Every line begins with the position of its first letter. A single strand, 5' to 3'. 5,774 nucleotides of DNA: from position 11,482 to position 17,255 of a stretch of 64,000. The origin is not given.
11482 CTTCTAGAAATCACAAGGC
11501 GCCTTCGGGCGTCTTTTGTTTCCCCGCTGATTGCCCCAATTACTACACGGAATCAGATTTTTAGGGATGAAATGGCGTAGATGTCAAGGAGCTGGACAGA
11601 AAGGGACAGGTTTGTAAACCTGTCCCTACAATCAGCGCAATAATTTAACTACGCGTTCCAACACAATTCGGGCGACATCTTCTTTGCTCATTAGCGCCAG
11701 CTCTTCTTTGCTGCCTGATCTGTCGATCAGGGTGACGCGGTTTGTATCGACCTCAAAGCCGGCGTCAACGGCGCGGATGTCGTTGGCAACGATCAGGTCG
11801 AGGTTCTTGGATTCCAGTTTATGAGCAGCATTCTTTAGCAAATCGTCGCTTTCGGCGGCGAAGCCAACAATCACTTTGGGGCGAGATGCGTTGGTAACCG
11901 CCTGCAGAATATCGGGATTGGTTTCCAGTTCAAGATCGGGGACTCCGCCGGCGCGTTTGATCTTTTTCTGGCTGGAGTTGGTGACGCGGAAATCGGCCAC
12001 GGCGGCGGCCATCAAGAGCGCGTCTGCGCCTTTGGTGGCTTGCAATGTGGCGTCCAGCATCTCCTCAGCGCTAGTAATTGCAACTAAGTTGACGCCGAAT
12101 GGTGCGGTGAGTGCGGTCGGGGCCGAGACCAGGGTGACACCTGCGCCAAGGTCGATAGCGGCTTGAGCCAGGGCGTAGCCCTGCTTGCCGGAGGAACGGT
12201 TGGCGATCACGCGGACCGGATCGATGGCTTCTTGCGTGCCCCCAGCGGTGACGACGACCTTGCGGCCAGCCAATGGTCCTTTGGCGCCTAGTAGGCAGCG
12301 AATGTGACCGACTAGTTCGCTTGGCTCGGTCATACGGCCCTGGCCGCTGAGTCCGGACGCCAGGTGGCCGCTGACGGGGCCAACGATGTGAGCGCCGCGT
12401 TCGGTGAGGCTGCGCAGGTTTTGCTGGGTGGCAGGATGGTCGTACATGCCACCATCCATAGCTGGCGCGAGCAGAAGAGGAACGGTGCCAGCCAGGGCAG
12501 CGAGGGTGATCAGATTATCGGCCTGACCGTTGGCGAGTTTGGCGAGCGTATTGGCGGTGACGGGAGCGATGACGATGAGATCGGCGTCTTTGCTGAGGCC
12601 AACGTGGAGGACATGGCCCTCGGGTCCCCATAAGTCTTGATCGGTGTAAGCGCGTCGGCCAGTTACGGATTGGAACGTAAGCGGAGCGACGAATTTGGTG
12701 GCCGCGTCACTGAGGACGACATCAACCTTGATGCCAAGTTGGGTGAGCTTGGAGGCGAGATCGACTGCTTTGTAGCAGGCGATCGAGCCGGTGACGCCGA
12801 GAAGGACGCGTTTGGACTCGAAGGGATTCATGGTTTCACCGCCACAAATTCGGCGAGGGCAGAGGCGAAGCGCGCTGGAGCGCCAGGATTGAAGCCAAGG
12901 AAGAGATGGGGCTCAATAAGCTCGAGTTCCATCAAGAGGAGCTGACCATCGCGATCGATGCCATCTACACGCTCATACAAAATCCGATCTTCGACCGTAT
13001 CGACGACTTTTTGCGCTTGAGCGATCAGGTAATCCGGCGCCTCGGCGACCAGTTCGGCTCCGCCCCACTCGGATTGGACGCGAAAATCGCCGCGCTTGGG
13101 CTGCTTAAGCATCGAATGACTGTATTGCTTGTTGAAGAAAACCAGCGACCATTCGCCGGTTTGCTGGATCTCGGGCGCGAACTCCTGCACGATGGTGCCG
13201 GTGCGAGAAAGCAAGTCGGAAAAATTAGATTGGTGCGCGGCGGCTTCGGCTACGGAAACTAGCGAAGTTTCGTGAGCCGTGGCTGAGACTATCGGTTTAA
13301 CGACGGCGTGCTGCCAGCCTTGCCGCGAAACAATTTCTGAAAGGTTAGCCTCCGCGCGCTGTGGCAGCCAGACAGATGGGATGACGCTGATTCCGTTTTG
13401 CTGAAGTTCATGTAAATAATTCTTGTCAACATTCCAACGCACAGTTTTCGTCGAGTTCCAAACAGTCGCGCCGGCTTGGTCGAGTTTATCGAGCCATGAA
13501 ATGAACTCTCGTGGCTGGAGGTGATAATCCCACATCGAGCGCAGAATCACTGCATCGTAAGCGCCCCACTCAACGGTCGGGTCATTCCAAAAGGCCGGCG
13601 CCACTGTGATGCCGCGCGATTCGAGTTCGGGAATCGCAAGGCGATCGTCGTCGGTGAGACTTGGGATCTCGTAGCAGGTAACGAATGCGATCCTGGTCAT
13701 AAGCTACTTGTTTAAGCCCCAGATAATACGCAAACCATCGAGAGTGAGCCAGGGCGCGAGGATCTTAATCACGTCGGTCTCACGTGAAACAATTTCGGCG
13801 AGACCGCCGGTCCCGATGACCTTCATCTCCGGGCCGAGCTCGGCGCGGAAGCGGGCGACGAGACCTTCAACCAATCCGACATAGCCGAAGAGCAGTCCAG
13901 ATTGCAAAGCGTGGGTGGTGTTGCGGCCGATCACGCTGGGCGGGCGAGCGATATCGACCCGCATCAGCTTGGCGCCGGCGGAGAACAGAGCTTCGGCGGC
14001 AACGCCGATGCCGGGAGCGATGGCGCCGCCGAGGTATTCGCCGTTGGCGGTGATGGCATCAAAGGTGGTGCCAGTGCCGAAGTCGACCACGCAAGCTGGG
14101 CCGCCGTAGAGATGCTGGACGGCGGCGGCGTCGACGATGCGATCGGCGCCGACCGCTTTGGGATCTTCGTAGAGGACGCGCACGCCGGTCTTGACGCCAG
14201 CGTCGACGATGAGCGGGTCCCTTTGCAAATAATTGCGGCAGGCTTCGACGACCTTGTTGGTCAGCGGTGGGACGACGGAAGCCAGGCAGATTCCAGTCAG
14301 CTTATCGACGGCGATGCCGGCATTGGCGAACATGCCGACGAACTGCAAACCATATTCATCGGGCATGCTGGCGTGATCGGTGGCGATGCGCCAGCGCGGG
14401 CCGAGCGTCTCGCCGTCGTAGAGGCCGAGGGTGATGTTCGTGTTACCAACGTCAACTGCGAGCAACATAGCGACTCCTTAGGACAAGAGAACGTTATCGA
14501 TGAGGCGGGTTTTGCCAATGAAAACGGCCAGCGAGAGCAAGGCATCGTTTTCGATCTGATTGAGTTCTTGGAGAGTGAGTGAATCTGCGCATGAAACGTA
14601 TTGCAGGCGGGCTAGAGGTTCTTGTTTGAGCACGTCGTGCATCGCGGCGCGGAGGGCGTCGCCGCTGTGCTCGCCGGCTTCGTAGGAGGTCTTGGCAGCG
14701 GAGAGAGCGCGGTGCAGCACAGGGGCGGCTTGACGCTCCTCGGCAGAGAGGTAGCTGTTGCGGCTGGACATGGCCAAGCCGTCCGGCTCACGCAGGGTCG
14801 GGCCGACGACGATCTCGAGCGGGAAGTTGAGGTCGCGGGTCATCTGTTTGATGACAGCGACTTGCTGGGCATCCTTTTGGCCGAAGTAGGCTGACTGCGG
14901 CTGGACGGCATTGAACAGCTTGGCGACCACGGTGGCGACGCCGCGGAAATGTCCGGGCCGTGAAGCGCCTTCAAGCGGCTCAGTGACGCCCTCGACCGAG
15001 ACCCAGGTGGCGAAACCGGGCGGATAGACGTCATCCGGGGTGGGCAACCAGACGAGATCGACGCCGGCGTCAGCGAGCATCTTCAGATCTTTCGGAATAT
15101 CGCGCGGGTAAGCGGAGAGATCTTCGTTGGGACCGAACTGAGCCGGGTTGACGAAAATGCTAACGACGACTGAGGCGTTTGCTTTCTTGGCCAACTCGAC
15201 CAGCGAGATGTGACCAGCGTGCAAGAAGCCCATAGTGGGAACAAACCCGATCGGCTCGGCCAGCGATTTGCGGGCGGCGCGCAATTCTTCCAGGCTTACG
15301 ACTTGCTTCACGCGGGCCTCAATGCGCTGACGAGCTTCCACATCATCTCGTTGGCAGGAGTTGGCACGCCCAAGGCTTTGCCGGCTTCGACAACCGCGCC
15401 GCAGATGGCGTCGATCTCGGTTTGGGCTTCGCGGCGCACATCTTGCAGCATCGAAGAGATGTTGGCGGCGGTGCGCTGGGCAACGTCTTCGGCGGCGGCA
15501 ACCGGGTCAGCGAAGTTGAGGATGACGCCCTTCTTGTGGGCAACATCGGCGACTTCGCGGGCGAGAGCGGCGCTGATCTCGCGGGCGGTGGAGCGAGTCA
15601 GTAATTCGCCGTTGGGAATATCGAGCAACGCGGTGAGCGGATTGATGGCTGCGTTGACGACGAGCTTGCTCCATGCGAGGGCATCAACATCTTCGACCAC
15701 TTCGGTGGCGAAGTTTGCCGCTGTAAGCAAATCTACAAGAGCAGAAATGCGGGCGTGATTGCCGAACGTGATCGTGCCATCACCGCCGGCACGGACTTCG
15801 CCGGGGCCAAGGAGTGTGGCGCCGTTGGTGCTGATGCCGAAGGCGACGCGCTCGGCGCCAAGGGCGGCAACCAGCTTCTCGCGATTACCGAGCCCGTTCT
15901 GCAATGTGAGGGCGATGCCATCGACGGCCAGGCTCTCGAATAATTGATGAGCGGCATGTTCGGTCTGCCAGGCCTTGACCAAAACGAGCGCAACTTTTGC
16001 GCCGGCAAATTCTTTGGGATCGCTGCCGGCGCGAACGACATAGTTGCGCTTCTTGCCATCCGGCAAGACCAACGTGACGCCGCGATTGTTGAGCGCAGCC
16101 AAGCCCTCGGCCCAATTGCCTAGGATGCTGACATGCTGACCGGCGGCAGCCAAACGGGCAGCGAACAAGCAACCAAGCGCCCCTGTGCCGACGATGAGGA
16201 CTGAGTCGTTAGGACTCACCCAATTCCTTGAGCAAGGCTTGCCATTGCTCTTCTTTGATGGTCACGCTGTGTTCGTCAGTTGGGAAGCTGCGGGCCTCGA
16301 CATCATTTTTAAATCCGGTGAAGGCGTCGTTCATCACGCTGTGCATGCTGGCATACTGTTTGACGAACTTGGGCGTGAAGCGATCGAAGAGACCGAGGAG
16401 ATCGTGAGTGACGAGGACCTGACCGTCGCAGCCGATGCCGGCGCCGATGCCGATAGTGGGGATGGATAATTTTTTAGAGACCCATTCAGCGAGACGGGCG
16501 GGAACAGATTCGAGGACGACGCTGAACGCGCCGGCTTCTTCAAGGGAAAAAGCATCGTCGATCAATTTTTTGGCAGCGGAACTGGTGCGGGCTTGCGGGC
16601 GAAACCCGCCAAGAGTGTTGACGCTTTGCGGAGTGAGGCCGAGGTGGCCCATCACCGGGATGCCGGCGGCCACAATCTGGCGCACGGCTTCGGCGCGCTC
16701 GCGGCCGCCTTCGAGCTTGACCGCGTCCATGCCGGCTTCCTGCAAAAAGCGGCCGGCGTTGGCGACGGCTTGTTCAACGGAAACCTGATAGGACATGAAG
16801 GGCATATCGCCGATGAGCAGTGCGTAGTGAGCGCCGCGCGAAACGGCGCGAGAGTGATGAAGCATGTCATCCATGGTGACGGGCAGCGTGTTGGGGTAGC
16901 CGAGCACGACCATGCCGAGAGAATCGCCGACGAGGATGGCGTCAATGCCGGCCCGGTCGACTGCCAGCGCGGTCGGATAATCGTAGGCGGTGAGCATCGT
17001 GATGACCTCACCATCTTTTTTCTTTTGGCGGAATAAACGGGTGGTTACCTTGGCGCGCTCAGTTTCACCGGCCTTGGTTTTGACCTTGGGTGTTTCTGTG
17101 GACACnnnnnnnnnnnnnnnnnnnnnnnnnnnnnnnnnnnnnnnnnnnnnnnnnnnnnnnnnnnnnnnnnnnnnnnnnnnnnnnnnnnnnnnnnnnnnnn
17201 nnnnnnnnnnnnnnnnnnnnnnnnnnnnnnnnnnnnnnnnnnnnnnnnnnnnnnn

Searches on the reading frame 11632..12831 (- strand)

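Call 7: search_protein_families(library=ncbifam, proteins=[window:11632-12831:-])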
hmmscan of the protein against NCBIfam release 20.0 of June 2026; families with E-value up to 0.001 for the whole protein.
window:11632-12831:- (399 aa): 13 families
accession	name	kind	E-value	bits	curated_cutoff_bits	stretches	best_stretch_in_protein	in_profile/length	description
TIGR00521.1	coaBC_dfp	equivalog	1.5e-126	422.6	219.7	1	5-394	2-391/392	bifunctional phosphopantothenoylcysteine decarboxylase/phosphopantothenate--cysteine ligase CoaBC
TIGR02113.1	coaC_strep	equivalog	3.8e-44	150.6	261.4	1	7-177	1-173/177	phosphopantothenoylcysteine decarboxylase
NF005231.0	PRK06732.1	equivalog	4.8e-21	75.6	265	2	191-286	2-99/229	phosphopantothenate--cysteine ligase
TIGR02114.1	coaB_strep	equivalog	2.5e-18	66.7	217.2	2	191-284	2-97/228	phosphopantothenate--cysteine ligase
NF006161.0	PRK08305.1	equivalog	5.1e-10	39.3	156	1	5-114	4-116/196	dipicolinate synthase subunit B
NF007199.0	PRK09620.1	equivalog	2.5e-09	36.8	248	1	188-393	2-218/229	hypothetical protein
TIGR02852.1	spore_dpaB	equivalog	3.3e-07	29.8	229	1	8-114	2-111/187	dipicolinate synthase subunit B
NF004685.0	PRK06029.1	subfamily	6.1e-07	29.7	188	1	7-155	2-151/187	UbiX family flavin prenyltransferase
NF033753.1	RiPP_decarbCypD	equivalog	6.9e-07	28.8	215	1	3-125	4-128/182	CypD family RiPP peptide-cysteine decarboxylase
NF041206.1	VdcB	exception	7.2e-07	29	290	1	8-112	1-106/184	non-oxidative hydroxyarylic acid decarboxylases subunit B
TIGR00421.1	ubiX_pad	subfamily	7.1e-06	25.9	108.9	1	9-112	2-105/181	UbiX family flavin prenyltransferase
TIGR02699.1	archaeo_AfpA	hypoth_equivalog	3.3e-05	23.5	192.45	1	83-123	79-122/174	archaeoflavoprotein AfpA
TIGR02700.1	flavo_MJ0208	hypoth_equivalog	4.2e-05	22.9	251.35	1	83-123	86-129/234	dihydromethanopterin reductase (acceptor)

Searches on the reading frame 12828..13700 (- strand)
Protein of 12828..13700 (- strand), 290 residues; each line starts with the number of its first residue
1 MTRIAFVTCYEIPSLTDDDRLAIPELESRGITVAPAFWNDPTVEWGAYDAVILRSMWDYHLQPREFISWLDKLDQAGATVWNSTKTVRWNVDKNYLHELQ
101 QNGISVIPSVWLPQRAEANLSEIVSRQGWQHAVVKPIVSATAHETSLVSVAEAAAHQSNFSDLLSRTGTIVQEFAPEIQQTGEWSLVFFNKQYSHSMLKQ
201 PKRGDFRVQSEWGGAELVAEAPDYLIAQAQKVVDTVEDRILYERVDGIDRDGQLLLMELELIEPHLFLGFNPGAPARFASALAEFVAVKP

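Call 7: search_protein_families(library=ncbifam, proteins=[window:12828-13700:-])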
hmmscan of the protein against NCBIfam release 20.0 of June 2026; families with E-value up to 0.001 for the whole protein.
window:12828-13700:- (290 aa): 3 families
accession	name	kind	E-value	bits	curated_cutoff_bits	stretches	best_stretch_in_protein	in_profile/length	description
NF058666.1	D_CycloSer_DcsG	equivalog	7.8e-47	159.8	360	1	1-284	1-295/298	D-cycloserine synthetase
NF009110.0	PRK12458.1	subfamily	9.8e-05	21.5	408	1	73-216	116-260/349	glutathione synthetase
NF003573.0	PRK05246.1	equivalog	0.00014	20.7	272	1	69-234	101-260/316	glutathione synthase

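Call 58: search_protein_families(library=pfam, proteins=[window:12828-13700:-])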
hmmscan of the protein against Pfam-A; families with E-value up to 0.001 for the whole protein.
window:12828-13700:- (290 aa): 0 families

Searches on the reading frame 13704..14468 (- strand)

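Call 7: search_protein_families(library=ncbifam, proteins=[window:13704-14468:-])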
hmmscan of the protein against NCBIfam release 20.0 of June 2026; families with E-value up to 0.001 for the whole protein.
window:13704-14468:- (254 aa): 31 families (the best 25 are shown)
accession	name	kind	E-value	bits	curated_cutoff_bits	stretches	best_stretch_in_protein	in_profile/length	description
NF009855.0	PRK13321.1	equivalog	1.3e-90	303.2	233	1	1-253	1-254/256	type III pantothenate kinase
NF009847.0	PRK13318.1-5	equivalog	1.6e-90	302.9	381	1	1-254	1-255/256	type III pantothenate kinase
NF009843.0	PRK13318.1-1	equivalog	1.1e-85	287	426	1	1-253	1-253/259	type III pantothenate kinase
NF009844.0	PRK13318.1-2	equivalog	1.2e-80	270.3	331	1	1-253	1-254/259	type III pantothenate kinase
NF009845.0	PRK13318.1-3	equivalog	1.3e-76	257.3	358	1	1-253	1-254/258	type III pantothenate kinase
NF009848.0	PRK13318.1-6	equivalog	7.2e-72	241.8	248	1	1-251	1-252/256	type III pantothenate kinase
TIGR00671.1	baf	subfamily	4.3e-64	216.5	58.2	1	2-249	1-241/243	type III pantothenate kinase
NF009846.0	PRK13318.1-4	equivalog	2.7e-61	207.2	432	1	1-251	1-251/255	type III pantothenate kinase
NF009849.0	PRK13320.1-1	equivalog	1.4e-41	142.6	354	1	2-254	10-264/267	type III pantothenate kinase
NF009852.0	PRK13320.1-4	equivalog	1.1e-39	136.3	439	1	3-253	16-268/270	pantothenate kinase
NF009861.0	PRK13324.1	equivalog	1.7e-34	119.6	495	1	1-250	1-250/258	type III pantothenate kinase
NF009853.0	PRK13320.1-5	equivalog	4.1e-28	98.5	287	1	1-249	1-236/243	type III pantothenate kinase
NF009860.0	PRK13322.1-5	equivalog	4.9e-26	91.9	288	1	1-247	1-241/248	pantothenate kinase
NF009871.0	PRK13331.1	equivalog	7.6e-26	90.9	251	1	3-252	10-243/253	pantothenate kinase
NF009850.0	PRK13320.1-2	equivalog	1.6e-24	86.9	321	1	1-248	1-232/241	type III pantothenate kinase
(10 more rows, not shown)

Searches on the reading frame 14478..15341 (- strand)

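Call 7: search_protein_families(library=ncbifam, proteins=[window:14478-15341:-])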
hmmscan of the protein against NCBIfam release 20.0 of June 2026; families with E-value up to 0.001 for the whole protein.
window:14478-15341:- (287 aa): 3 families
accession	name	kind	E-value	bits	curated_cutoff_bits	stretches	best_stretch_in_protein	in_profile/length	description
TIGR00018.1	panC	equivalog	6.3e-99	330.5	212.75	1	12-286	2-282/283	pantoate--beta-alanine ligase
NF010004.0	PRK13477.1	equivalog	3.2e-92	309.6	524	1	13-286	4-281/514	bifunctional pantoate--beta-alanine ligase/(d)CMP kinase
TIGR00125.1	cyt_tran_rel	domain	4.2e-07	30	27.7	1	33-79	4-48/65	adenylyltransferase/cytidyltransferase family protein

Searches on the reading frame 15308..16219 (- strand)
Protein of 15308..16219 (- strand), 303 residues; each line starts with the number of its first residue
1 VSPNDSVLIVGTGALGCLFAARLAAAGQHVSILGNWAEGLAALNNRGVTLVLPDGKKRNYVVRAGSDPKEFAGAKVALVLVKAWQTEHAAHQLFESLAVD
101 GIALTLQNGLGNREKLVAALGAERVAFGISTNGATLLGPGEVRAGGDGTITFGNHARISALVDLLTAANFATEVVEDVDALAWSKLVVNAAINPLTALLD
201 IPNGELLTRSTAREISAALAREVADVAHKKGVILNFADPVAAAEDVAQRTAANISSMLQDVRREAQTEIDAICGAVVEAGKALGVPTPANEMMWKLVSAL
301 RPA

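Call 7: search_protein_families(library=ncbifam, proteins=[window:15308-16219:-])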
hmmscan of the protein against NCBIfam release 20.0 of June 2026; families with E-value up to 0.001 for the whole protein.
window:15308-16219:- (303 aa): 16 families
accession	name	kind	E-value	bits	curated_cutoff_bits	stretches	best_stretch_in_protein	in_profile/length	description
TIGR00745.1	apbA_panE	subfamily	4.6e-76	256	141.35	1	7-301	2-302/305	2-dehydropantoate 2-reductase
NF005091.0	PRK06522.2-2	equivalog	8e-53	179.6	252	1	7-300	4-296/302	2-dehydropantoate 2-reductase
NF005092.1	PRK06522.2-3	equivalog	3.4e-48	164.3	500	1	7-299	3-293/296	2-dehydropantoate 2-reductase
NF004311.0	PRK05708.1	equivalog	8.8e-48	162.7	378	1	8-295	6-291/305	putative 2-dehydropantoate 2-reductase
NF005087.0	PRK06522.1-1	equivalog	1.3e-46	159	351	1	7-298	3-286/296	2-dehydropantoate 2-reductase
NF005088.0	PRK06522.1-2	subfamily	4.9e-45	153.9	371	1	7-299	3-300/308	2-dehydropantoate 2-reductase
NF005093.0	PRK06522.2-4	equivalog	9.3e-45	153.3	308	1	7-300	6-296/304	2-dehydropantoate 2-reductase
NF006083.0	PRK08229.1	equivalog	9e-37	126.8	371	2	6-231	4-230/341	2-dehydropantoate 2-reductase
NF005089.0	PRK06522.1-4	subfamily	2.6e-36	125.6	223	2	117-298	131-315/326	2-dehydropantoate 2-reductase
NF004887.0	PRK06249.1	equivalog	2.2e-32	112.5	360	1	6-299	7-309/316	putative 2-dehydropantoate 2-reductase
NF005090.0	PRK06522.2-1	equivalog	2.1e-28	99.5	496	1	8-294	6-286/296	2-dehydropantoate 2-reductase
NF005094.0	PRK06522.2-5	equivalog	6.8e-26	91.3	382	1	7-293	3-294/307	2-dehydropantoate 2-reductase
NF009543.0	PRK12921.1-5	equivalog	8.2e-24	84.3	339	1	7-299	3-301/305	oxidoreductase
NF009541.0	PRK12921.1-1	equivalog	3.4e-22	79.1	338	1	3-299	4-291/297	oxidoreductase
NF009542.0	PRK12921.1-4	equivalog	7.9e-14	51.6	288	1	6-299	3-281/286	oxidoreductase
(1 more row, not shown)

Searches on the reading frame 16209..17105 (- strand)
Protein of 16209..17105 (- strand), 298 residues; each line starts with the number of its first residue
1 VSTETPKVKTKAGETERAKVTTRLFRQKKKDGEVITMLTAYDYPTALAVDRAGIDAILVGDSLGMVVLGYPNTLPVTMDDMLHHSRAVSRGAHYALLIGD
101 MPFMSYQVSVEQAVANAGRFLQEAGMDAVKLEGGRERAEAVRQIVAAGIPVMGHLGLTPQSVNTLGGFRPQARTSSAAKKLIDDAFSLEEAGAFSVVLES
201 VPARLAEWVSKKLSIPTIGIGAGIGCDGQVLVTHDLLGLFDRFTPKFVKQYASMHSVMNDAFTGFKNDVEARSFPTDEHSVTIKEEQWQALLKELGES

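Call 7: search_protein_families(library=ncbifam, proteins=[window:16209-17105:-])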
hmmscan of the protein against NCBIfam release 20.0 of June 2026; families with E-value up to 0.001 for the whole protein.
window:16209-17105:- (298 aa): 3 families
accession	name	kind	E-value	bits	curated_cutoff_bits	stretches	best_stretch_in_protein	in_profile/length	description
NF001452.0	PRK00311.1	subfamily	3.2e-116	387.3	272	1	18-281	3-266/267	3-methyl-2-oxobutanoate hydroxymethyltransferase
TIGR00222.1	panB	equivalog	2.2e-100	335.6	207.55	1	20-280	4-262/264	3-methyl-2-oxobutanoate hydroxymethyltransferase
TIGR02317.1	prpB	equivalog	3.6e-05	23.1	354.4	1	24-132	4-108/285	methylisocitrate lyase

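Call 11: find_related_loci(query=window:16209-17105:-, collection=genome_contigs, flank=2500)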
Query window:16209-17105:- (298 aa) in genome_contigs; peptide patterns used: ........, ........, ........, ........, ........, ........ (x = any residue, [..] = any of these).
600 stretches matched a pattern (row limit reached: there are more); 592 encode a relative of the query (tblastn E <= 1e-3); the best 80 are kept; 80 distinct loci.
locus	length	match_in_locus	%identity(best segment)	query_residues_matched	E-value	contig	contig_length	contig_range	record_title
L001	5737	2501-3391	76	1-297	5e-153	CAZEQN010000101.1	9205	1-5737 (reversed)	MAG TPA_asm: uncultured Anaerolineaceae bacterium isolate SRP287453_co1_211 genome assembly, contig: NODE_14455_length_9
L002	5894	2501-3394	73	1-295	3e-148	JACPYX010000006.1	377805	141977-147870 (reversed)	MAG: Chloroflexi bacterium isolate NC_groundwater_874_Pr1_S2p5_53_73 Montesol18_S2p5_coassembly_scaffold_350621, whole g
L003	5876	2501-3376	74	1-295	3e-146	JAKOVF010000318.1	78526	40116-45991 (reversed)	MAG: Chloroflexota bacterium isolate JPNG_maxbin.044 k201_159520, whole genome shotgun sequence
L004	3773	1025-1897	72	5-295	4e-149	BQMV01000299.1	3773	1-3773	MAG: Anaerolineaceae bacterium HKUEN02 DNA, sequence299, whole genome shotgun sequence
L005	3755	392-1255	72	10-297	4e-146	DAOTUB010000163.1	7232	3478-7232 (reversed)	MAG TPA_asm: Anaerolineae bacterium isolate F17_41 k129_657067, whole genome shotgun sequence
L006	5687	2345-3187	74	15-295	3e-144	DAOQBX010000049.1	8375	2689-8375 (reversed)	MAG TPA_asm: Anaerolineales bacterium isolate AMR_MDS_0797 NODE_3821_length_8375_cov_3.609495, whole genome shotgun sequ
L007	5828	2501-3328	75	17-292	6e-143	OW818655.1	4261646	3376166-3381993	metagenome genome assembly, chromosome: 1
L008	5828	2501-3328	75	16-291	1e-142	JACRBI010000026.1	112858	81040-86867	MAG: Chloroflexi bacterium isolate NC_groundwater_1616_Pr3_B-0.1um_52_55 SR-2_scaffold_141_2088798, whole genome shotgun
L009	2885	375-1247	71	1-294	3e-149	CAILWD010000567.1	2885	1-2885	MAG: uncultured Chloroflexi bacterium isolate LaPlata_bin-4228 genome assembly, contig: bin-4228:567/709, whole genome s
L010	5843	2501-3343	76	17-297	6e-142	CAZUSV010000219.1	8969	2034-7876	MAG TPA_asm: uncultured Anaerolineales bacterium isolate SRP077602_co5_397 genome assembly, contig: NODE_32176_length_89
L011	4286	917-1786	71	1-292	2e-142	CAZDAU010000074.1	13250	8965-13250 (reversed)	MAG TPA_asm: uncultured Anaerolinea sp. isolate binchicken_co274_325 genome assembly, contig: NODE_11677_length_13250_co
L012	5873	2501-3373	70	5-295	1e-141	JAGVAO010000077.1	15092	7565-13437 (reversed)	MAG: Anaerolineales bacterium isolate DeMMO6_11 c_000000023165, whole genome shotgun sequence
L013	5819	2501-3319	75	17-289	1e-140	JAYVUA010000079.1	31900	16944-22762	MAG: Anaerolineales bacterium isolate GL74_UP_metabat_203 GL74_UP_metabat_203_78, whole genome shotgun sequence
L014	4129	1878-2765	69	1-298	8e-144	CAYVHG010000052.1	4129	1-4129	MAG TPA_asm: uncultured Anaerolineaceae bacterium isolate binchicken_co219_140 genome assembly, contig: k141_568217, who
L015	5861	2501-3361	71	3-295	1e-140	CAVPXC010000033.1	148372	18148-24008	MAG: uncultured Chloroflexia bacterium isolate MFD00032.bin.2.54 genome assembly, contig: contig_8682, whole genome shot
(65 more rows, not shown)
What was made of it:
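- On pan motif (RF01749): The closest PanB loci (up to 76% identity) are Anaerolineae/Chloroflexota MAGs (call 11).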

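Call 46: find_related_loci(query=window:16209-17105:-, collection=metagenome_contigs, flank=1200)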
Query window:16209-17105:- (298 aa) in metagenome_contigs; peptide patterns used: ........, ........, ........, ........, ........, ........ (x = any residue, [..] = any of these).
600 stretches matched a pattern (row limit reached: there are more); 588 encode a relative of the query (tblastn E <= 1e-3); the best 80 are kept; 80 distinct loci.
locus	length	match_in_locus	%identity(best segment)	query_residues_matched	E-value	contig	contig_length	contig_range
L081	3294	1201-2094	73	1-295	4e-150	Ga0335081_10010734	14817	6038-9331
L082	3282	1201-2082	73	1-297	1e-149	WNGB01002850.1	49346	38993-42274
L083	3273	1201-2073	75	1-295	9e-150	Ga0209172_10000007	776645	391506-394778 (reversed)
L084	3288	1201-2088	71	2-297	1e-146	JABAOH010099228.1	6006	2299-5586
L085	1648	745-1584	74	17-296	7e-157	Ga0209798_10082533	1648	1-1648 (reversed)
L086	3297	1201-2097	72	1-295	6e-145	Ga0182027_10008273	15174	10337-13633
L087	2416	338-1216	73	1-295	1e-152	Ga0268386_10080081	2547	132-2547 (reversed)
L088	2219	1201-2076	72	1-295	8e-150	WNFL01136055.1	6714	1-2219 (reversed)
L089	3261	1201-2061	74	1-288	3e-145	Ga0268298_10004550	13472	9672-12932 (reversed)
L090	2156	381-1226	73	16-297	9e-154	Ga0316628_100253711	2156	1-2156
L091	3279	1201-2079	72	1-296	3e-145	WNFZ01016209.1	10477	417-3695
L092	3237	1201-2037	75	16-294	4e-143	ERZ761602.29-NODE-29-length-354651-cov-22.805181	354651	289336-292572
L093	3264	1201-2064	72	1-291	4e-144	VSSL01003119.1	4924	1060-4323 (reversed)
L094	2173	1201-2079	71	1-295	2e-147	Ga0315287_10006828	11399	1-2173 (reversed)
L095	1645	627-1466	75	16-295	7e-154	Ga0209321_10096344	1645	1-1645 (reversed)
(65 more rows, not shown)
